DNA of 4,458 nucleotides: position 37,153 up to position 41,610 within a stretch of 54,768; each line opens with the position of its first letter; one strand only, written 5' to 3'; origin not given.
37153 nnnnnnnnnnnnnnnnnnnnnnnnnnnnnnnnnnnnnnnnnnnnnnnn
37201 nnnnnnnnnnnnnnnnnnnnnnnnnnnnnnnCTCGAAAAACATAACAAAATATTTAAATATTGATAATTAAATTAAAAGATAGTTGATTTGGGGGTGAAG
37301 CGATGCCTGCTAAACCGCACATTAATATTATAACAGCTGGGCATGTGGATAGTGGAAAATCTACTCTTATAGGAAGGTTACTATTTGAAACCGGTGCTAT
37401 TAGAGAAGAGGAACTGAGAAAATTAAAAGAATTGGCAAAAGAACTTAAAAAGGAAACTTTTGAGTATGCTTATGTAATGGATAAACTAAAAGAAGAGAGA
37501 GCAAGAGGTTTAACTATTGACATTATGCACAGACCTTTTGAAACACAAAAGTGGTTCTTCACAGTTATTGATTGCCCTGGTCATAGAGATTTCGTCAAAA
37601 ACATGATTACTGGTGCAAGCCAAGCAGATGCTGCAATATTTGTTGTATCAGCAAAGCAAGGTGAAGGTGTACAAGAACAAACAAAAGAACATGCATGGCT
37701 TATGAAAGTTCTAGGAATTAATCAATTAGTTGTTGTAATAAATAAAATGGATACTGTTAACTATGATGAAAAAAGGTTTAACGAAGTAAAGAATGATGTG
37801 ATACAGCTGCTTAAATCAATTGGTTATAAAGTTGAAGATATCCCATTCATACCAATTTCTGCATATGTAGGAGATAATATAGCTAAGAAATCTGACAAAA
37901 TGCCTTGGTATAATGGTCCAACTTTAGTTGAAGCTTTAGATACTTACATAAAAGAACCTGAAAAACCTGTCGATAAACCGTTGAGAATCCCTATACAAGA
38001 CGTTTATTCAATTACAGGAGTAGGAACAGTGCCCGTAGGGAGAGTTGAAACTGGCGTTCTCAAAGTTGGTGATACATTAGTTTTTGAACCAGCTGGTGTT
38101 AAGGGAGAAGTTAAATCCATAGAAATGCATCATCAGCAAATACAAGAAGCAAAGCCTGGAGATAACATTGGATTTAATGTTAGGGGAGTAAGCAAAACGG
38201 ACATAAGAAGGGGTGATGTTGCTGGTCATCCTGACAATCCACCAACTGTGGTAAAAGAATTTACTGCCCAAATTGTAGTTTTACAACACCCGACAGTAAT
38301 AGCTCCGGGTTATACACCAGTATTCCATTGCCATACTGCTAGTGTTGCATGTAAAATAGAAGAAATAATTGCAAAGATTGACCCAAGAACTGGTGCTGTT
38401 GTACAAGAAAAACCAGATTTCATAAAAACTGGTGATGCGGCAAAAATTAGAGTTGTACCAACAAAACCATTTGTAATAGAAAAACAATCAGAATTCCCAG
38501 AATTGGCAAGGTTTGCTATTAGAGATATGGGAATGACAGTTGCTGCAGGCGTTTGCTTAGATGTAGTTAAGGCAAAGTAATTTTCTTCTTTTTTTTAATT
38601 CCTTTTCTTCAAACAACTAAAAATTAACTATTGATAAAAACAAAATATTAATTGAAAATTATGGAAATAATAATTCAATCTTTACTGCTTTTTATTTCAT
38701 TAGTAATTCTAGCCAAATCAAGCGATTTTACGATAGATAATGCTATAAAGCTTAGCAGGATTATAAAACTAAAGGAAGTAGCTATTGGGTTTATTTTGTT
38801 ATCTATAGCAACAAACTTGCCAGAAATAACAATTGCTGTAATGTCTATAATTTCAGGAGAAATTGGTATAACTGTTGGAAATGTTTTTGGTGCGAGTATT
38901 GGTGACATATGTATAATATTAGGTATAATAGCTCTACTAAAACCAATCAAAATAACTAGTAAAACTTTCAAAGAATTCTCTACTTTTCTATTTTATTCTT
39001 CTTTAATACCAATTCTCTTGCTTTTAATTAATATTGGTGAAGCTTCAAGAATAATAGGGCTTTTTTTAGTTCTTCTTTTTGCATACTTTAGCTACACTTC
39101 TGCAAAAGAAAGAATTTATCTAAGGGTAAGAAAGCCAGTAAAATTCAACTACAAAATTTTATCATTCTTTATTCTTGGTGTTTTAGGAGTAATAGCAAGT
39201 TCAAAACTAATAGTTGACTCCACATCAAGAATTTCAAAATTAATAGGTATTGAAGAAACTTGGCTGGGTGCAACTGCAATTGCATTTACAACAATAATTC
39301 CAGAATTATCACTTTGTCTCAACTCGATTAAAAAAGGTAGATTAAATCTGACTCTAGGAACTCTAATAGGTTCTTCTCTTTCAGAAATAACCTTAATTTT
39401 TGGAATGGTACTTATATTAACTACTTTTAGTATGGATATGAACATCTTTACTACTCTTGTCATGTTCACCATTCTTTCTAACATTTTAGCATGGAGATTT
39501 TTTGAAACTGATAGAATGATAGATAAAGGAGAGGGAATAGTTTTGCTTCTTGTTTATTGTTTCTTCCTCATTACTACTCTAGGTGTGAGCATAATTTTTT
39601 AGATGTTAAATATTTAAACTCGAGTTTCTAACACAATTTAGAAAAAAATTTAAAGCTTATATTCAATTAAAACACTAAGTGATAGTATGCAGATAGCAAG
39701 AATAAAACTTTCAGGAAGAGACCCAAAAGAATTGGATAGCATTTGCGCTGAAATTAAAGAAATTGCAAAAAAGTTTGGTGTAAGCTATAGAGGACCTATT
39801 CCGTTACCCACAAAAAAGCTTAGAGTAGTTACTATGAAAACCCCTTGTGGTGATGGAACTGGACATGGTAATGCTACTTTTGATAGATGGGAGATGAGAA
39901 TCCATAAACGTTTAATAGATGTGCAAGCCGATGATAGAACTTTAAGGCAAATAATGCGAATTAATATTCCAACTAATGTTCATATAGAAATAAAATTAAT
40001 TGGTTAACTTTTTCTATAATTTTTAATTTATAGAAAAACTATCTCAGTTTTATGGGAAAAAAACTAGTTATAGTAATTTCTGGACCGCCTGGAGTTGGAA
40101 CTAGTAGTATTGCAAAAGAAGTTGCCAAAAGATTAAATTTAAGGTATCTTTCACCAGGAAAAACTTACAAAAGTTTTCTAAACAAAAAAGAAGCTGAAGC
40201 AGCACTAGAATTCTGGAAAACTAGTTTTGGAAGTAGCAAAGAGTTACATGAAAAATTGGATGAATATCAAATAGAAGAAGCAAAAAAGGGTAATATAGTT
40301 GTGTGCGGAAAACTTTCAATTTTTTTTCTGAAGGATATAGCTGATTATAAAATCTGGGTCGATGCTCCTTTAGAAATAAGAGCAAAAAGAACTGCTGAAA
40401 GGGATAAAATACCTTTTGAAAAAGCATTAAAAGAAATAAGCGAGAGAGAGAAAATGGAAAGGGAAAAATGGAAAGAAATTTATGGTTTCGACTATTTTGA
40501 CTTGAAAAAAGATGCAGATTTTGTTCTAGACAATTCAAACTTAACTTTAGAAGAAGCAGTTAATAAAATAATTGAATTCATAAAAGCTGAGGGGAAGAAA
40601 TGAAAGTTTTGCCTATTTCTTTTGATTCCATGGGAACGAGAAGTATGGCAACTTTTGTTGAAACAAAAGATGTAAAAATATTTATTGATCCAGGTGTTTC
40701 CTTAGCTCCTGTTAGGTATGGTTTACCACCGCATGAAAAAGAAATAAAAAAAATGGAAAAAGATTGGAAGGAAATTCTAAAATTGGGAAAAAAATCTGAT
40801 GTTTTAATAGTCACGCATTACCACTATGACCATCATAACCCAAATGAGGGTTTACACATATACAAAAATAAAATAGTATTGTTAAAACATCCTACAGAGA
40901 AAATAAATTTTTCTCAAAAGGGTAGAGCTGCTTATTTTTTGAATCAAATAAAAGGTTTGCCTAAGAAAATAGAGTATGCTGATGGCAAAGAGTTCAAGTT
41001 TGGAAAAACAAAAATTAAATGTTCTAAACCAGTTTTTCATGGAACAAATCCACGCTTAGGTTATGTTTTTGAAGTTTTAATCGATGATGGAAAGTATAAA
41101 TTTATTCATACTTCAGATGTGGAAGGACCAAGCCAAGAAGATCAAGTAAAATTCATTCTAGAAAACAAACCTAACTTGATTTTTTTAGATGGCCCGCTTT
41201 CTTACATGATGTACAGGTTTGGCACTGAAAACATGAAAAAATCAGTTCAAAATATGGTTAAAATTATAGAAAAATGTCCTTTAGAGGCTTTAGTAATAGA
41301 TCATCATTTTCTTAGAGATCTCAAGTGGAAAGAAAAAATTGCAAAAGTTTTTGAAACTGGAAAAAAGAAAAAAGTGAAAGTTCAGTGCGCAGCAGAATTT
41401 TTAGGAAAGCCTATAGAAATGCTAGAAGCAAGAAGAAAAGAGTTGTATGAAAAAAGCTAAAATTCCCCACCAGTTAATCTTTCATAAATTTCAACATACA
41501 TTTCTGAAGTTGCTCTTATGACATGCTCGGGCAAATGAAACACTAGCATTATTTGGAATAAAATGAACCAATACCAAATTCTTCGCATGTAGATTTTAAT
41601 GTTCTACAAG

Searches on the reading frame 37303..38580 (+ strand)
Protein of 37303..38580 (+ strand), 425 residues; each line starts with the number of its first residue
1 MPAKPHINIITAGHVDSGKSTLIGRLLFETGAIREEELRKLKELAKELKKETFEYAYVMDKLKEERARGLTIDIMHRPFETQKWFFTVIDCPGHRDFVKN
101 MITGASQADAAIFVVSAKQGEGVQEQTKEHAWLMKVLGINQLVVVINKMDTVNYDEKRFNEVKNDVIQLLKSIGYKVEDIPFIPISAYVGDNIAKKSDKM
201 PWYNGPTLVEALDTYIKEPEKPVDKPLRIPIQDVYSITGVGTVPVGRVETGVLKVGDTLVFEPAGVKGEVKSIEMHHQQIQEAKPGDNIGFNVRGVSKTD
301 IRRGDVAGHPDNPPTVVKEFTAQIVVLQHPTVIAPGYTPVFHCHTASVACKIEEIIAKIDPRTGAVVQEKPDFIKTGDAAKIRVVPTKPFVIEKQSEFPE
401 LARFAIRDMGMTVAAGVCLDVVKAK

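Call 44: search_protein_families(library=pfam, proteins=[window:37303-38580:+])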
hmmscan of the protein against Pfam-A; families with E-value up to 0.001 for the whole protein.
window:37303-38580:+ (425 aa): 9 families
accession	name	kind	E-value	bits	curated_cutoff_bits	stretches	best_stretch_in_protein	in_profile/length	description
PF00009.33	GTP_EFTU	-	3.9e-58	196.6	26.5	1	4-217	1-187/188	Elongation factor Tu GTP binding domain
PF22594.2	GTP-eEF1A_C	-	2e-35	121.6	27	1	319-418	1-100/101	GTP-eEF1A C-terminal domain-like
PF03143.23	GTP_EFTU_D3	-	1.8e-29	102.6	27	1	314-421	2-105/106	Elongation factor Tu C-terminal domain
PF03144.31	GTP_EFTU_D2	-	8.9e-19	68.1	30.3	1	241-306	1-71/73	Elongation factor Tu domain 2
PF01926.29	MMR_HSR1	-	7.5e-06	26.5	21.9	1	9-148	2-113/113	50S ribosome-binding GTPase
PF14578.12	GTP_EFTU_D4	-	4.2e-05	23.8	23.8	1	245-305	21-83/86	Elongation factor Tu domain 4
PF04670.18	Gtr1_RagA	-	0.00017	21.5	22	1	67-176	30-150/232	Gtr1/RagA G protein conserved region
PF03193.22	RsgA_GTPase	-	0.00023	21.5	30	0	105-177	20-86/174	RsgA GTPase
PF00503.26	G-alpha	-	0.00046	19.9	48.8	0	66-117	165-216/333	G-protein alpha subunit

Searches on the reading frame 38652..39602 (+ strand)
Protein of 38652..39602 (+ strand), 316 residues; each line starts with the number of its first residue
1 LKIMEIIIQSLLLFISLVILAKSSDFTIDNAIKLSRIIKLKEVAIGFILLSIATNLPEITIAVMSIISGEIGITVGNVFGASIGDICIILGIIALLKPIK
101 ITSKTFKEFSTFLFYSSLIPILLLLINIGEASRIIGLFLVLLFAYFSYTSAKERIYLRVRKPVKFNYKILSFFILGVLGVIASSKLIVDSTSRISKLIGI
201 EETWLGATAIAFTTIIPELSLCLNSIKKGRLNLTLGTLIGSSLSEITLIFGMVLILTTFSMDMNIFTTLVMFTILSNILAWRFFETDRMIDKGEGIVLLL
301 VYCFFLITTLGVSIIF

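Call 44: search_protein_families(library=pfam, proteins=[window:38652-39602:+])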
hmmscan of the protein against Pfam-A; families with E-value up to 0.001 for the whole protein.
window:38652-39602:+ (316 aa): 1 family
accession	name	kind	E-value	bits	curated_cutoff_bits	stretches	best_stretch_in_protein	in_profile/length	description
PF01699.29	Na_Ca_ex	-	8.6e-43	146.3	24.9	2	170-309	3-149/151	Sodium/calcium exchanger protein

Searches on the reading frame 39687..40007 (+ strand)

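Call 44: search_protein_families(library=pfam, proteins=[window:39687-40007:+])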
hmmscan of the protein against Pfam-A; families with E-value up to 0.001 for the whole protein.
window:39687-40007:+ (106 aa): 1 family
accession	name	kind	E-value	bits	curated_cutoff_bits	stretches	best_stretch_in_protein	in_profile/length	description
PF00338.27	Ribosomal_S10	-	9.7e-29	100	21.2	1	5-103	1-98/98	Ribosomal protein S10p/S20e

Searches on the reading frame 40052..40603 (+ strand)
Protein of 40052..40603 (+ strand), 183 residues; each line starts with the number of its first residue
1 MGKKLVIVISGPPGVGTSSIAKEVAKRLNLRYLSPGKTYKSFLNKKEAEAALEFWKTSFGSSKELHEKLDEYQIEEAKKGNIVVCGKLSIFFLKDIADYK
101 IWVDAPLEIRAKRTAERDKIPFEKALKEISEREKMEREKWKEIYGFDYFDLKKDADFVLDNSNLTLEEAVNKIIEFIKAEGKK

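Call 45: search_protein_families(library=pfam, proteins=[window:40052-40603:+])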
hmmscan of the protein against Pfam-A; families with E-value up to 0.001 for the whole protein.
window:40052-40603:+ (183 aa): 6 families
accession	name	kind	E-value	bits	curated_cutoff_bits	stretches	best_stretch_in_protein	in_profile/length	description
PF13189.12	Cytidylate_kin2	-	1.3e-18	68.2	28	1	6-162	1-175/176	Cytidylate kinase-like family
PF02224.24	Cytidylate_kin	-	3.6e-17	63.2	26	2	58-178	91-210/211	Cytidylate kinase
PF13238.12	AAA_18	-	5e-13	50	29.4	1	7-135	1-127/128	AAA domain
PF13207.12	AAA_17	-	3.6e-07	31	27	1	11-111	2-104/136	AAA domain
PF01202.28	SKI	-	0.00027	21.5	22.1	0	13-177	1-158/159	Shikimate kinase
PF00004.35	AAA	-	0.00097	20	21.2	0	8-34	2-28/131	ATPase family associated with various cellular activities (AAA)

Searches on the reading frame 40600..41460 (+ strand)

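Call 45: search_protein_families(library=pfam, proteins=[window:40600-41460:+])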
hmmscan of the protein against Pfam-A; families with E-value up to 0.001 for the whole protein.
window:40600-41460:+ (286 aa): 1 family
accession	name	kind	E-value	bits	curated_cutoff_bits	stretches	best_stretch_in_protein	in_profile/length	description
PF12706.13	Lactamase_B_2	-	0.00027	21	27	1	59-235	24-199/200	Beta-lactamase superfamily domain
